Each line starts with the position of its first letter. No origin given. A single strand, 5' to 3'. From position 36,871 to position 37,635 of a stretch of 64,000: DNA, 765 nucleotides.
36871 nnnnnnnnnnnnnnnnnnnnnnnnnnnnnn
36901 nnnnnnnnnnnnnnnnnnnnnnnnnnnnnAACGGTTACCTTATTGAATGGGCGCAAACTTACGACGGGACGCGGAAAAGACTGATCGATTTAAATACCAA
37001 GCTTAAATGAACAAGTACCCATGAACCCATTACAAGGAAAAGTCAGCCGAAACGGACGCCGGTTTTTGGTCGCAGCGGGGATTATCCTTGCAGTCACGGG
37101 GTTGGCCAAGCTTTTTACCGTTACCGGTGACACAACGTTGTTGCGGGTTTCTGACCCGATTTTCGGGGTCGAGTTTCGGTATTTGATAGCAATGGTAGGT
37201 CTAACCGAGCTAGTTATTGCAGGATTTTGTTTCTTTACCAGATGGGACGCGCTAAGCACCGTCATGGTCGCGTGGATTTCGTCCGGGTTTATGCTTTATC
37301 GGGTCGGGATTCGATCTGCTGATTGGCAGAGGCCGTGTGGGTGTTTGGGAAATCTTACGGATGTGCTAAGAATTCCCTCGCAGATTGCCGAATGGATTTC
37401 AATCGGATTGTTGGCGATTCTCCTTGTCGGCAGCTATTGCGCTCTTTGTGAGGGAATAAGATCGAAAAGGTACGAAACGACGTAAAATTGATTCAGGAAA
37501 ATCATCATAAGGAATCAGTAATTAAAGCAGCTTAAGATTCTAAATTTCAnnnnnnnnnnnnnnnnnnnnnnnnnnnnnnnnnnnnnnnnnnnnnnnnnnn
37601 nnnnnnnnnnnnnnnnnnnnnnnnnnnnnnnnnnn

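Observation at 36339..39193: AT-rich four-gene module: ECF sigma, MauE-like CGC membrane protein, 390-aa bitopic orphan, 10-Cys exported protein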

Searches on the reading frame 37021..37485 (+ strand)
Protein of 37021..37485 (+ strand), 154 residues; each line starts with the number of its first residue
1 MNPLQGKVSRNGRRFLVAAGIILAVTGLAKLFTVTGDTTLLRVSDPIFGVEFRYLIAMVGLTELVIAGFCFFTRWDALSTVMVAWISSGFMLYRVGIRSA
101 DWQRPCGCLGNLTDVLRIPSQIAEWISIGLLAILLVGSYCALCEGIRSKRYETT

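Call 3: search_protein_families(library=pfam, proteins=[window:37021-37485:+], max_evalue=1)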
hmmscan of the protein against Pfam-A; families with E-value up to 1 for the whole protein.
window:37021-37485:+ (154 aa): 2 families
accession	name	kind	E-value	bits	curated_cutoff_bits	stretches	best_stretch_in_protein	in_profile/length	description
PF07291.16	MauE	-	7.6e-06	26.7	27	1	17-136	10-124/128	Methylamine utilisation protein MauE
PF14358.11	DUF4405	-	0.25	12.3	26.7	0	78-110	6-37/66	Domain of unknown function (DUF4405)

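Call 4: search_protein_families(library=ncbifam, proteins=[window:37021-37485:+], max_evalue=1)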
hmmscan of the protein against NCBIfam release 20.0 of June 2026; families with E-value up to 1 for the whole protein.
window:37021-37485:+ (154 aa): 0 families

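Call 13: find_homologous_proteins(query=window:37021-37485:+, max_evalue=0.001)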
Query window:37021-37485:+ (154 aa): 22 proteins with E <= 0.001 among 158 candidates.
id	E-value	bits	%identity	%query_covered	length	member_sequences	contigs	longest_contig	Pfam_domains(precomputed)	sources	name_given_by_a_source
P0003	5.2e-96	337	100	100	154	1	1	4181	PF07291.17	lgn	-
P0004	1.8e-68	247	78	90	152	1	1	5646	-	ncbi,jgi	jgi:hypothetical protein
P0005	1.2e-65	238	73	100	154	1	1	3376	-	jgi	jgi:hypothetical protein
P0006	2.5e-65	237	83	86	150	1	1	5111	PF07291.17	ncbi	-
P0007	3.5e-65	237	79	90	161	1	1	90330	PF07291.17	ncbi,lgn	-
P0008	5.4e-65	236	74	97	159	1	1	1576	PF07291.17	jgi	jgi:hypothetical protein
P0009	3.0e-60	221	72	90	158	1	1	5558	PF07291.17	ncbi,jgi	-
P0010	1.7e-58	215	71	90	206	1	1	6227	-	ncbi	-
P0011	4.9e-58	213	70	90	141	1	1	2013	PF07291.17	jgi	jgi:hypothetical protein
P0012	6.3e-51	190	63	92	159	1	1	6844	-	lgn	-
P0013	8.1e-51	190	62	91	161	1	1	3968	PF07291.17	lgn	-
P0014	2.1e-47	179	62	84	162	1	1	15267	PF07291.17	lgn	-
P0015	5.9e-46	174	61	87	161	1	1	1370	PF07291.17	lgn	-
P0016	1.1e-44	170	55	92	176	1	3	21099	PF07291.17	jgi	jgi:hypothetical protein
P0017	3.7e-44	168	58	83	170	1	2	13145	PF07291.17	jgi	jgi:hypothetical protein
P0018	9.5e-44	167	58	84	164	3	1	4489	PF07291.17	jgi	jgi:hypothetical protein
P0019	1.3e-42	163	61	75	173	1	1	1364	PF07291.17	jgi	jgi:hypothetical protein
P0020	5.3e-33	132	52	83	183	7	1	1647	PF07291.17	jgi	jgi:hypothetical protein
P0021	7.6e-33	132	49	90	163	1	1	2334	PF07291.17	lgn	-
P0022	9.0e-33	131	53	81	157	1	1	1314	PF07291.17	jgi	jgi:hypothetical protein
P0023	4.9e-32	129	46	90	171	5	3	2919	PF07291.17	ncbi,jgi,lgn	jgi:hypothetical protein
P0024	1.8e-28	117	47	74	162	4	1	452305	PF07291.17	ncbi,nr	ncbi:MAG: hypothetical protein RMN51_09110 [Verrucomicrobiota bacterium]|nr:hypothetical protein [Ve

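Call 15: find_encoding_contigs(protein=P0007, flank=8000, max_places=2)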
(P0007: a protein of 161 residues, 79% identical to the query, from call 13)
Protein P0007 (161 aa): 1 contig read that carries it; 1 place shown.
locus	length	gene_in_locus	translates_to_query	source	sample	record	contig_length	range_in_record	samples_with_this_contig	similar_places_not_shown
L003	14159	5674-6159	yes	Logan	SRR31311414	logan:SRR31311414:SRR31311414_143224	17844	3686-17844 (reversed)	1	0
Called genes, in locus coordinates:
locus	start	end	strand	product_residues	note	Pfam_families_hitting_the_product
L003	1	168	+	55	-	?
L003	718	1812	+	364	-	-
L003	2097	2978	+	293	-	-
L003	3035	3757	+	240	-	PF07596:SBP_bac_10 (faint)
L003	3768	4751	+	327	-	PF07963:N_methyl (faint), PF07596:SBP_bac_10 (weak)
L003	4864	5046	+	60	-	-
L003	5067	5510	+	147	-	PF00165:HTH_AraC (faint), PF12833:HTH_18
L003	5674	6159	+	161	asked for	PF07291:MauE (weak)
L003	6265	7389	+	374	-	-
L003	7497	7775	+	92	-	-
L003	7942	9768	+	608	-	-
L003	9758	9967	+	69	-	-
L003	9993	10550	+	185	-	PF04138:GtrA_DPMS_TM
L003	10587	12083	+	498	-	PF01593:Amino_oxidase, PF13450:NAD_binding_8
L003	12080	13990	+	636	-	-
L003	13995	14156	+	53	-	-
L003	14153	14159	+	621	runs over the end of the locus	-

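Call 16: find_encoding_contigs(protein=P0024, flank=8000, max_places=2)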
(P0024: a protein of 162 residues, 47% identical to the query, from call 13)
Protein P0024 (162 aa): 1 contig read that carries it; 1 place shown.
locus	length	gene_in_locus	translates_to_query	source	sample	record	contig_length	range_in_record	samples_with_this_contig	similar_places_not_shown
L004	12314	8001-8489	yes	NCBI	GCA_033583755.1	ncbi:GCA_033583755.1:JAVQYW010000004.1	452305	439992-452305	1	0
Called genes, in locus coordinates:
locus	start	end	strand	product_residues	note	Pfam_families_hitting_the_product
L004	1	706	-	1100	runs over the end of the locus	PF25788:Ig_Rha78A_N, PF08531:Bac_rhamnosid_N, PF05592:Bac_rhamnosid, PF17389:Bac_rhamnosid6H, PF17390:Bac_rhamnosid_C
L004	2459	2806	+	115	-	-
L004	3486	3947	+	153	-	-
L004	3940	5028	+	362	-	-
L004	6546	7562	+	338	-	-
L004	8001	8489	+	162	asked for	PF07291:MauE (weak)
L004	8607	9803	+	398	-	-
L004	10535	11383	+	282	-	-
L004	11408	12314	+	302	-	?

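Call 17: find_encoding_contigs(protein=P0016, flank=8000, max_places=3)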
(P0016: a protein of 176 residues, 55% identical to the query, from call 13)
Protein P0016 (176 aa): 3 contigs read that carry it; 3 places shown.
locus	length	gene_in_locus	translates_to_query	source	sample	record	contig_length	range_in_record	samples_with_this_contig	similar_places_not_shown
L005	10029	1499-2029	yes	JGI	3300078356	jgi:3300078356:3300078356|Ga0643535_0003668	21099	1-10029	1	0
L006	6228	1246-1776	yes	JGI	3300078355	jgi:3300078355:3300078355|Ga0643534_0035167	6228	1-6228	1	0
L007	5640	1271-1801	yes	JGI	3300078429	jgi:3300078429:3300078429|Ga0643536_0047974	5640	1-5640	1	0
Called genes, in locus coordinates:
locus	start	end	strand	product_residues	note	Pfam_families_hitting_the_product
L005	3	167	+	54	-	?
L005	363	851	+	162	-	-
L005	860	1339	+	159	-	-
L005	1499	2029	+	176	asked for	PF07291:MauE (faint)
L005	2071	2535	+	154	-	PF04138:GtrA_DPMS_TM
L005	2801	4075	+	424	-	-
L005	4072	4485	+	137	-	-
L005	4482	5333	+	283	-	PF07963:N_methyl (weak)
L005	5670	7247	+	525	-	-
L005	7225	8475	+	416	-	PF26314:MptA_B_family (weak)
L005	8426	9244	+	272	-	PF00535:Glycos_transf_2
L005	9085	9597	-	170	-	-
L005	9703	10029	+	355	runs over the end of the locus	PF07610:DUF1573, PF22544:HYDIN_VesB_CFA65-like_Ig (faint)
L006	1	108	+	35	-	?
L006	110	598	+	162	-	-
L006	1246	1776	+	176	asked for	PF07291:MauE (faint)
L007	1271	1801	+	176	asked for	PF07291:MauE (faint)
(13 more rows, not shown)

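Call 22: find_related_loci(query=A1, collection=genome_contigs, flank=10000)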
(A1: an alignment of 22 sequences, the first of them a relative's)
Query A1 (154 aa) in genome_contigs; peptide patterns used: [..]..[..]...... (x = any residue, [..] = any of these).
29 stretches matched a pattern; 21 encode a relative of the query (tblastn E <= 1e-3); 20 distinct loci.
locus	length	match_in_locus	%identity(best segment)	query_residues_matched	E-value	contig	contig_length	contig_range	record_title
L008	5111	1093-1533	84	1-147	3e-81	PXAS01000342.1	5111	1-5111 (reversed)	MAG: PVC group bacterium isolate T3Sed10_216 T3-Sed10-C46825, whole genome shotgun sequence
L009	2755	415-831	78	1-139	1e-73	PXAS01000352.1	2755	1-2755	MAG: PVC group bacterium isolate T3Sed10_216 T3-Sed10-C117482, whole genome shotgun sequence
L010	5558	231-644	72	1-138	7e-66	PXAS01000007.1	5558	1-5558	MAG: PVC group bacterium isolate T3Sed10_216 T3-Sed10-C41257, whole genome shotgun sequence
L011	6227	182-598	71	1-139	5e-64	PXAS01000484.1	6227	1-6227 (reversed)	MAG: PVC group bacterium isolate T3Sed10_216 T3-Sed10-C34690, whole genome shotgun sequence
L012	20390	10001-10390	46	10-139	9e-34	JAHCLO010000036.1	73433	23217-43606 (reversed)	MAG: Verrucomicrobiia bacterium isolate TGS_VER2 VER2_36, whole genome shotgun sequence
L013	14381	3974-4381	43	15-150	2e-33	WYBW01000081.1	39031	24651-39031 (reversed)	MAG: Verrucomicrobiia bacterium isolate VER1 k127_271525, whole genome shotgun sequence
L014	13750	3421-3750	49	15-124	1e-32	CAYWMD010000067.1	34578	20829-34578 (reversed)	MAG TPA_asm: uncultured Bifidobacteriaceae bacterium isolate SRP292972_co2_226 genome assembly, contig: NODE_1119_length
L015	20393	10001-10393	45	15-145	4e-32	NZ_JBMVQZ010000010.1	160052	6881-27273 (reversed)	Limisphaera sp. 4302-co NODE_10, whole genome shotgun sequence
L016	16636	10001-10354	47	11-124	1e-30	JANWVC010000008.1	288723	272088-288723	MAG: Limisphaera sp. isolate SKYG106 k141_207961, whole genome shotgun sequence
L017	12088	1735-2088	47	11-124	9e-30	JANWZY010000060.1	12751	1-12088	MAG: Verrucomicrobiia bacterium isolate SKYB101 NODE_60_length_12751_cov_2.394004, whole genome shotgun sequence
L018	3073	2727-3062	52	13-124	2e-29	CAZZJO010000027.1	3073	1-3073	MAG TPA_asm: uncultured Verrucomicrobiota bacterium isolate binchicken_co25_122 genome assembly, contig: k141_159125, wh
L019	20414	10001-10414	41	13-150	2e-29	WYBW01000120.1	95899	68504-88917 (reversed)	MAG: Verrucomicrobiia bacterium isolate VER1 k127_428895, whole genome shotgun sequence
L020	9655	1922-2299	41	13-138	3e-28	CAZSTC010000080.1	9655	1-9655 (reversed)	MAG TPA_asm: uncultured Verrucomicrobiota bacterium isolate binchicken_co153_473 genome assembly, contig: NODE_10567_len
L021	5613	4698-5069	41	16-138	4e-27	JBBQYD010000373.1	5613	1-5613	MAG: Verrucomicrobiota bacterium isolate Co_metawrap_2147 Cmw_2147_k141_1240897_length_5613_cov_7.9949, whole genome sho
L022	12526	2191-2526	49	40-150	3e-25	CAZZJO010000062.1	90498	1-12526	MAG TPA_asm: uncultured Verrucomicrobiota bacterium isolate binchicken_co25_122 genome assembly, contig: k141_143239, wh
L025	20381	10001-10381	36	15-141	3e-19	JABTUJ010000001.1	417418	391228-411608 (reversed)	MAG: Verrucomicrobiales bacterium isolate H5_VER1 seq001, whole genome shotgun sequence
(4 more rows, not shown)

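Call 51: search_protein_families(library=pfam, alignment_id=A1, max_evalue=0.01)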
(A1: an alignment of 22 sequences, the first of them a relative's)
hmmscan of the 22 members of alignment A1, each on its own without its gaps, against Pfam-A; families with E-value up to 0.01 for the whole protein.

A. member 1, P0003 (154 aa): 1 family
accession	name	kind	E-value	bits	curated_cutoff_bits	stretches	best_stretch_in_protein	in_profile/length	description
PF07291.16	MauE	-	7.6e-06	26.7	27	1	17-136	10-124/128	Methylamine utilisation protein MauE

B. families by the number of members that match (of 22 scanned): 1 family
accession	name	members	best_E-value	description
PF07291.16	MauE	22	2.3e-08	Methylamine utilisation protein MauE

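Call 53: search_protein_families(library=pfam, proteins=[L003:7942-9768:+, L017:8329-11313:+, L012:4478-6571:+, L017:5102-6877:+, L017:4250-5098:+, L017:6881-8242:+], max_evalue=0.01)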
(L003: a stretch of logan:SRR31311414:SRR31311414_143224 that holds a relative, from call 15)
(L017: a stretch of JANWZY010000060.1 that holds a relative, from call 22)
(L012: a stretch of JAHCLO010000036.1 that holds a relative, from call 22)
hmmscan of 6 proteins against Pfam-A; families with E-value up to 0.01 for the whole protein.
L003:7942-9768:+ (608 aa): 0 families

L017:8329-11313:+ (994 aa): 3 families
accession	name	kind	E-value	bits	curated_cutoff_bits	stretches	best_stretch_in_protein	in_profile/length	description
PF04932.20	Wzy_C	-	1.7e-10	41.3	31.7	1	231-384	3-148/149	O-Antigen ligase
PF01738.24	DLH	-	0.00027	21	21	0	668-717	144-193/217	Dienelactone hydrolase family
PF02230.22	Abhydrolase_2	-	0.0079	16.5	23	0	611-711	104-200/217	Phospholipase/Carboxylesterase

L012:4478-6571:+ (697 aa): 1 family
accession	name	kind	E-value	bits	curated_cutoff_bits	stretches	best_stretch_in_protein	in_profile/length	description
PF04932.20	Wzy_C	-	3.9e-11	43.4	31.7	2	446-556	39-149/149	O-Antigen ligase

L017:5102-6877:+ (591 aa): 0 families

L017:4250-5098:+ (282 aa): 1 family
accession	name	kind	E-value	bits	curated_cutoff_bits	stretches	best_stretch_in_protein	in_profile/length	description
PF07596.16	SBP_bac_10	-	0.0012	19.3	23.3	0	228-261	228-261/268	Protein of unknown function (DUF1559)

L017:6881-8242:+ (453 aa): 1 family
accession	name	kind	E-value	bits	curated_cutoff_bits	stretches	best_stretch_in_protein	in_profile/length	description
PF07963.17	N_methyl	-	2.2e-06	27.5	21.2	1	225-248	3-26/27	Prokaryotic N-terminal methylation motif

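Call 54: search_protein_families(library=padloc, proteins=[window:37021-37485:+], max_evalue=0.1)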
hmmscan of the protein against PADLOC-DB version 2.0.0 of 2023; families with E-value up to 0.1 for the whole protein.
window:37021-37485:+ (154 aa): 0 families

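Call 68: find_related_loci(query=A1, collection=metagenome_contigs, flank=5000)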
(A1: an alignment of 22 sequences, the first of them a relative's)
Query A1 (154 aa) in metagenome_contigs; peptide patterns used: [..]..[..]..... (x = any residue, [..] = any of these).
273 stretches matched a pattern; 71 encode a relative of the query (tblastn E <= 1e-3); 70 distinct loci.
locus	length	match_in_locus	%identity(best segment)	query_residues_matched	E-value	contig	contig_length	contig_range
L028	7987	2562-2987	49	9-150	7e-40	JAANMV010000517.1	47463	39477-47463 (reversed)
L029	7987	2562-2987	49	9-150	7e-40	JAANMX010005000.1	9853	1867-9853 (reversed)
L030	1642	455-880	49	13-154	7e-40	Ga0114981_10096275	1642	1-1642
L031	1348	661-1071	45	3-139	9e-40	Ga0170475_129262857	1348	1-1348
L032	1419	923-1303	49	13-139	1e-38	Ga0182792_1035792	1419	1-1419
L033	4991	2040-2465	44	13-154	7e-37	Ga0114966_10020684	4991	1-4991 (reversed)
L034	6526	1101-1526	44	13-154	7e-37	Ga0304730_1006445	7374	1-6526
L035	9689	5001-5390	50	10-139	6e-36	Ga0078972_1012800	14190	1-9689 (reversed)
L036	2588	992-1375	50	15-142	6e-36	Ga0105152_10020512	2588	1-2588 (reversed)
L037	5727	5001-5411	49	15-150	2e-35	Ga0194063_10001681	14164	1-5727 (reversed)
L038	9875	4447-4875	46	10-147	1e-35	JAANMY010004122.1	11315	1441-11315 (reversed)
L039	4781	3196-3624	46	10-147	1e-35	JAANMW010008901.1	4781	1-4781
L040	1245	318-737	49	13-152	3e-36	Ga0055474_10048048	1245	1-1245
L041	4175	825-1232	43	15-150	4e-35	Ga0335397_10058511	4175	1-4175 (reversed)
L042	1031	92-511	49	13-152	1e-36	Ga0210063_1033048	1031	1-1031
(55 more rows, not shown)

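Call 79: search_solved_structures(query=L003:12080-13990:+, max_evalue=1)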
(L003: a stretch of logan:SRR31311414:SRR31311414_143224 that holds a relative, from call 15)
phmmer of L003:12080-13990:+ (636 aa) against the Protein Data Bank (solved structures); distinct sequences matched with E-value up to 1: 0.

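Call 80: search_solved_structures(query=A1, max_evalue=1)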
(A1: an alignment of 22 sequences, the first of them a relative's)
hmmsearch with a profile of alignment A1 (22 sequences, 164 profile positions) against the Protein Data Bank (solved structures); distinct sequences matched with E-value up to 1: 1.
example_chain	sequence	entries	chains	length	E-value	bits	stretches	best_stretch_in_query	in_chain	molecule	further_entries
3tkk_A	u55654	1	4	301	0.41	13.5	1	23-52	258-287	Predicted acetamidase/formamidase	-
